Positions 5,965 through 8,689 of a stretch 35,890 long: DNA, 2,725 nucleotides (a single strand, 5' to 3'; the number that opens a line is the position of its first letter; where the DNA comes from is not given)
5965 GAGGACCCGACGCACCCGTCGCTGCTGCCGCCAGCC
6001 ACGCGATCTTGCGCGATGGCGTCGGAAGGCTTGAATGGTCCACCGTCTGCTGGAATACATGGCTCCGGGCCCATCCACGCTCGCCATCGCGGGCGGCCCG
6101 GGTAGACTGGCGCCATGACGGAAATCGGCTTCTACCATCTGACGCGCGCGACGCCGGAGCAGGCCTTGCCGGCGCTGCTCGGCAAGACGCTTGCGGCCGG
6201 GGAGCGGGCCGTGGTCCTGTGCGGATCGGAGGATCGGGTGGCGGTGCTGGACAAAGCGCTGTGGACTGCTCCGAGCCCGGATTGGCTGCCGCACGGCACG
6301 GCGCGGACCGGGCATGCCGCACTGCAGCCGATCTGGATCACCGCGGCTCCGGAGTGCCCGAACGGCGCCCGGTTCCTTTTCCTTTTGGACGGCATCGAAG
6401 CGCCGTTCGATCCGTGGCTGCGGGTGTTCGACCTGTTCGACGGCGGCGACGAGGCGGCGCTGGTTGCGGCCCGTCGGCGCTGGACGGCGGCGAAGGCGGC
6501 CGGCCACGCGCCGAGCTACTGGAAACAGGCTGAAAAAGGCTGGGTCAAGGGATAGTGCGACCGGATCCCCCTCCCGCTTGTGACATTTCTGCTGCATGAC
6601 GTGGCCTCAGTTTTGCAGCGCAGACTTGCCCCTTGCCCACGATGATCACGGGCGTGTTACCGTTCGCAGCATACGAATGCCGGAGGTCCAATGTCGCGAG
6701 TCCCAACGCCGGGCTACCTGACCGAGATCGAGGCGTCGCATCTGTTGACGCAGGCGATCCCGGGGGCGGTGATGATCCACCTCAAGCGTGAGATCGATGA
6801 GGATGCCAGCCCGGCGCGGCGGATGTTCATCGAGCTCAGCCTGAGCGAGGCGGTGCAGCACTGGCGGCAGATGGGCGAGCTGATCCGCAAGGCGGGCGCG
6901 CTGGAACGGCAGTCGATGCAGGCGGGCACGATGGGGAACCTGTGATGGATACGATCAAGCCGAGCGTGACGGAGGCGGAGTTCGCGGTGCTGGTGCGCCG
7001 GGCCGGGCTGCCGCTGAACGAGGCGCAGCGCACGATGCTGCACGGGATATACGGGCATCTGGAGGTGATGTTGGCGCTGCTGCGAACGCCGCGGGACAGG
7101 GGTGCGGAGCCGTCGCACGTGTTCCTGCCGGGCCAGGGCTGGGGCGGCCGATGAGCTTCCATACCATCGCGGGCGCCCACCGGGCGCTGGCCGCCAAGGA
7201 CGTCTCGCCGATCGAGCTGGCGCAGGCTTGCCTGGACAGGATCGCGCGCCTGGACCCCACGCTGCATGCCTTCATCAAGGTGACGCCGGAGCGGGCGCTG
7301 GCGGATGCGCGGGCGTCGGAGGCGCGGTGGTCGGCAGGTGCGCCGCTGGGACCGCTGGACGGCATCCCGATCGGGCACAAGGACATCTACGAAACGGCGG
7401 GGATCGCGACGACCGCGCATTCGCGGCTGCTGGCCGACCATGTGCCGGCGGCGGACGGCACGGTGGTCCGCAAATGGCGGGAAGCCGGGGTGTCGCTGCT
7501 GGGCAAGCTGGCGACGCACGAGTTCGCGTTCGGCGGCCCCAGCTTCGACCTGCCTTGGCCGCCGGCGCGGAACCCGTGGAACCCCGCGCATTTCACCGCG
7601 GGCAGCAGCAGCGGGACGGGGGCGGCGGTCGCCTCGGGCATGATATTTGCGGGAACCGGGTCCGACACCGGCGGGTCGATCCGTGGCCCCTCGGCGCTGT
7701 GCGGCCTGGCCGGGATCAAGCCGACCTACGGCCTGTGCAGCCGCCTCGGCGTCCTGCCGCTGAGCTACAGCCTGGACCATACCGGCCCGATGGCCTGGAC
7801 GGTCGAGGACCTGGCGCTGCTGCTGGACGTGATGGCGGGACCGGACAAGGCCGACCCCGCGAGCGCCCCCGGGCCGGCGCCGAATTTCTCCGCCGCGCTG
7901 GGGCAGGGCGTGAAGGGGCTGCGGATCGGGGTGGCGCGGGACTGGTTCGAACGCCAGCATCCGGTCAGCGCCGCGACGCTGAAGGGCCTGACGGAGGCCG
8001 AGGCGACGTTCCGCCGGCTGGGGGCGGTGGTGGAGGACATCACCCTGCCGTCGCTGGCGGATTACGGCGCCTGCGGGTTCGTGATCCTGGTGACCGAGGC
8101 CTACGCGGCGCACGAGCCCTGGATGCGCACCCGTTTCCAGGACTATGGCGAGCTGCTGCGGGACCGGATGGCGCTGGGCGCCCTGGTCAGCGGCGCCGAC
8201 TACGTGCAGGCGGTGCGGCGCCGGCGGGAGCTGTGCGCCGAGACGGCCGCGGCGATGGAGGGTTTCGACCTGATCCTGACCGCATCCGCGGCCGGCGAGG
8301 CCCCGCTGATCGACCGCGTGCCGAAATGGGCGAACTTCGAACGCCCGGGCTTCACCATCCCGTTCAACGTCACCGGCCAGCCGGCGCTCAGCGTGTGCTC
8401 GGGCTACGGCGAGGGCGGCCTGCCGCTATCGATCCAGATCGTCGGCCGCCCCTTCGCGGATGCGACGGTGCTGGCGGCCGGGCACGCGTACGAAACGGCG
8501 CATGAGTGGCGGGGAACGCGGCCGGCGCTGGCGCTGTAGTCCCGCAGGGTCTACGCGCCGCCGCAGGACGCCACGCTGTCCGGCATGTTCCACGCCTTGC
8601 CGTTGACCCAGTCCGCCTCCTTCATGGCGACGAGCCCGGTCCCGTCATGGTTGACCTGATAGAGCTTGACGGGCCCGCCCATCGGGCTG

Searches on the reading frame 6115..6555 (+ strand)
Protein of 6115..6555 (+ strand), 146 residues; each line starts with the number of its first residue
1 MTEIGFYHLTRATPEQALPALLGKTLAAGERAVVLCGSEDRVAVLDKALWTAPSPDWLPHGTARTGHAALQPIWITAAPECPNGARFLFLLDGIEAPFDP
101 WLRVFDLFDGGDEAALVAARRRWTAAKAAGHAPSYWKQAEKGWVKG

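Call 20: search_protein_families(library=pfam, proteins=[window:6115-6555:+], max_evalue=0.001)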
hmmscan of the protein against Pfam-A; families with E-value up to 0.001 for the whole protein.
window:6115-6555:+ (146 aa): 1 family
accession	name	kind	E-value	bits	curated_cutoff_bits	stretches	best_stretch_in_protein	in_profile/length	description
PF04364.18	DNA_pol3_chi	-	1.1e-32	113.5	25.4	1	1-133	1-134/135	DNA polymerase III chi subunit, HolC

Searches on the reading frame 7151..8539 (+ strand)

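Call 20: search_protein_families(library=pfam, proteins=[window:7151-8539:+], max_evalue=0.001)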
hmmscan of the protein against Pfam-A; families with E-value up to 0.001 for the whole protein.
window:7151-8539:+ (462 aa): 1 family
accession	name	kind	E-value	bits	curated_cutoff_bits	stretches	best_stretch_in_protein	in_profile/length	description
PF01425.27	Amidase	-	3e-96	323.6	27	1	22-441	1-445/445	Amidase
